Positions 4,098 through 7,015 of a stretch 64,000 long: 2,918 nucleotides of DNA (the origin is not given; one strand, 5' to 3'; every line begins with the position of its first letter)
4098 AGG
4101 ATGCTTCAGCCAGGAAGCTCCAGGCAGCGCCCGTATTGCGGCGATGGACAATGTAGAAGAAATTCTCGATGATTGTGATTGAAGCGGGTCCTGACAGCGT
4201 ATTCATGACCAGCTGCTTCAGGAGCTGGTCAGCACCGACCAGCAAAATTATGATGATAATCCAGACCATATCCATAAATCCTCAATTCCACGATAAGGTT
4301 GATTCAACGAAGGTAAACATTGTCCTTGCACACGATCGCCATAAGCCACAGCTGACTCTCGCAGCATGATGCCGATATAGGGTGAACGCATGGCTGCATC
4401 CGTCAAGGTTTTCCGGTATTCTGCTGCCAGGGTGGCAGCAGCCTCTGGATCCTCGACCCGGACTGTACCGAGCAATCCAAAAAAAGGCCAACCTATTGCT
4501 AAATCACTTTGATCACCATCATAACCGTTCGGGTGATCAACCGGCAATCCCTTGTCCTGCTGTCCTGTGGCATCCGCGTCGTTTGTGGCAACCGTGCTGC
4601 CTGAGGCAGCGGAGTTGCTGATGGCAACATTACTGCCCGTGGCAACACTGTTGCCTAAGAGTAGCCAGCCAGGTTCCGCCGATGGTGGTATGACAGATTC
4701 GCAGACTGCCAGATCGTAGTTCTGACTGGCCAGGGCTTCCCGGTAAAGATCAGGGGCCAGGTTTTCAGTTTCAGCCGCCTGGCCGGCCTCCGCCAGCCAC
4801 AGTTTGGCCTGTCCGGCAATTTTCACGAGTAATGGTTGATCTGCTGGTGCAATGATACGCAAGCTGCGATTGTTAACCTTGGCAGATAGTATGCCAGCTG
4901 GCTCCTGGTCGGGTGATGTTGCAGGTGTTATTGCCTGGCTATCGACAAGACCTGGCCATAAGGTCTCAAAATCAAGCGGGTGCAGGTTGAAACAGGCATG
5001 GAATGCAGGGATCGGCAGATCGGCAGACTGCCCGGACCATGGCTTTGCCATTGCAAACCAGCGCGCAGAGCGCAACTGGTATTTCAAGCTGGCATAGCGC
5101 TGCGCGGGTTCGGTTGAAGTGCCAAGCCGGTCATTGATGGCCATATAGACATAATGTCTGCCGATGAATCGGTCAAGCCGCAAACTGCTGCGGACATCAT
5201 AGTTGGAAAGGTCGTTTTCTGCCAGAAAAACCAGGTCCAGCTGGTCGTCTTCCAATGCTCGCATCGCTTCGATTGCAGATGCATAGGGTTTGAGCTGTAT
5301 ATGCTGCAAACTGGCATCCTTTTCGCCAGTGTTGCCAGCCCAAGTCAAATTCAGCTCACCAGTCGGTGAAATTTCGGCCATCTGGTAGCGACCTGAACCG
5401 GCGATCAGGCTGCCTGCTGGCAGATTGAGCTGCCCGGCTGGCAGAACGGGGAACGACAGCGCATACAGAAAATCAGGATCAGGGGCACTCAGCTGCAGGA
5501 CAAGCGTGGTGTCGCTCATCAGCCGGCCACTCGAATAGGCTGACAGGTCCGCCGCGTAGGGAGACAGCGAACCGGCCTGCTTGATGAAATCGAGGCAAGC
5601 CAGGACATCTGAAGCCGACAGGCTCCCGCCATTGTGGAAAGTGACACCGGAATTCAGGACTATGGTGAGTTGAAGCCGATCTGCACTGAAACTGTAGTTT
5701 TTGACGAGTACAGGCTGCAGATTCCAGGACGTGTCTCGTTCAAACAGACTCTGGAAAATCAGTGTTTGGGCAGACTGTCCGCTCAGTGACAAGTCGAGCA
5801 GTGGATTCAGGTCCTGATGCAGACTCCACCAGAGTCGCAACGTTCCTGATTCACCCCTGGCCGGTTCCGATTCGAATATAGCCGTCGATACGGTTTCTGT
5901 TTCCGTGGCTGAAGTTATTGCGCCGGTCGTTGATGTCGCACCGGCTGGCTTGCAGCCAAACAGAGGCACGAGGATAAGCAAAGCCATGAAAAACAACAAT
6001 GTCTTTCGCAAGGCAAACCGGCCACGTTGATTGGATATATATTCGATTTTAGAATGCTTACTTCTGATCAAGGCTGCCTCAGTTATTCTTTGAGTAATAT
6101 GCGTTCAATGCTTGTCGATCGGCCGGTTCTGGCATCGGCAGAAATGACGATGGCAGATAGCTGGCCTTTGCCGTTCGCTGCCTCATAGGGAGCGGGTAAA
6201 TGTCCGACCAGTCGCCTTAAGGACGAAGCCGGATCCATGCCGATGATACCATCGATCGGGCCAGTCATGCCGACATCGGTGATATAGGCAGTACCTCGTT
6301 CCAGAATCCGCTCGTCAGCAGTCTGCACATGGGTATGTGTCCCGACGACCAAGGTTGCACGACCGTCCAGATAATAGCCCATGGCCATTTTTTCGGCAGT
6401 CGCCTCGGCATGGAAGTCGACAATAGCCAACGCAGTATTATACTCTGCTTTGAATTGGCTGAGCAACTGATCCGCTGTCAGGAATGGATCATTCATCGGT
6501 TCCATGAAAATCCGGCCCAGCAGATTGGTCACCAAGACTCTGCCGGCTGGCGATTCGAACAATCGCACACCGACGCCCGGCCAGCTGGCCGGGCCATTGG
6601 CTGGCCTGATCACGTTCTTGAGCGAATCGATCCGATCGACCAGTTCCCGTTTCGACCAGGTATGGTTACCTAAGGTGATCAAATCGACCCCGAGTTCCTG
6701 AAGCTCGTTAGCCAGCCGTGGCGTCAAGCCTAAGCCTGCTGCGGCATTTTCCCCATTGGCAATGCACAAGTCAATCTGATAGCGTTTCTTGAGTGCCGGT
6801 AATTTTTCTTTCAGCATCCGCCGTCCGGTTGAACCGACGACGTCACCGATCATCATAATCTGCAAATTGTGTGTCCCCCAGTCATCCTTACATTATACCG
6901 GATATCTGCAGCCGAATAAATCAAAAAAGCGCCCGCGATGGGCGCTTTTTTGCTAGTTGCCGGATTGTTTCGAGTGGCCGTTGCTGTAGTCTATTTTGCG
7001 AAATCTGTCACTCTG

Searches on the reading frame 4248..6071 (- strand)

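Call 35: search_protein_families(library=pfam, proteins=[window:4248-6071:-], max_evalue=0.001)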
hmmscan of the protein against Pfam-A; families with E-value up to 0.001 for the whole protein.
window:4248-6071:- (607 aa): 1 family
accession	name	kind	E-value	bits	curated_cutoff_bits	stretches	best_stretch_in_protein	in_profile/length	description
PF00496.27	SBP_bac_5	-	4.5e-19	69.2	32.4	1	118-315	2-209/368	Bacterial extracellular solute-binding proteins, family 5 Middle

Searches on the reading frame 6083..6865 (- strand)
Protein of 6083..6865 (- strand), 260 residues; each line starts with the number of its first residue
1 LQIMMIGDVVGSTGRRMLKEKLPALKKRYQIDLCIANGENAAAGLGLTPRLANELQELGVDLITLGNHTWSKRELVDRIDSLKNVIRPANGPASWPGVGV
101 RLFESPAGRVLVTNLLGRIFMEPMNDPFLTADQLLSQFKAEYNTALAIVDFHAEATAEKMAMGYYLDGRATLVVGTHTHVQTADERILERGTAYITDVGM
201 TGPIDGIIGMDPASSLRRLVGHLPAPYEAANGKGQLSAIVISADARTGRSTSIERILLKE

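Call 71: search_protein_families(library=pfam, proteins=[window:6083-6865:-], max_evalue=0.0001)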
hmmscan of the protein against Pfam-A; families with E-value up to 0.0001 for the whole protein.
window:6083-6865:- (260 aa): 2 families
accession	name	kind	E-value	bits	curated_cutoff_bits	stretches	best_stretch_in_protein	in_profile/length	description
PF13277.11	YmdB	-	2.7e-101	338.6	27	1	4-256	1-253/253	YmdB-like protein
PF00149.33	Metallophos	-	1.5e-07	32.4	21.5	1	1-180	1-190/191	Calcineurin-like phosphoesterase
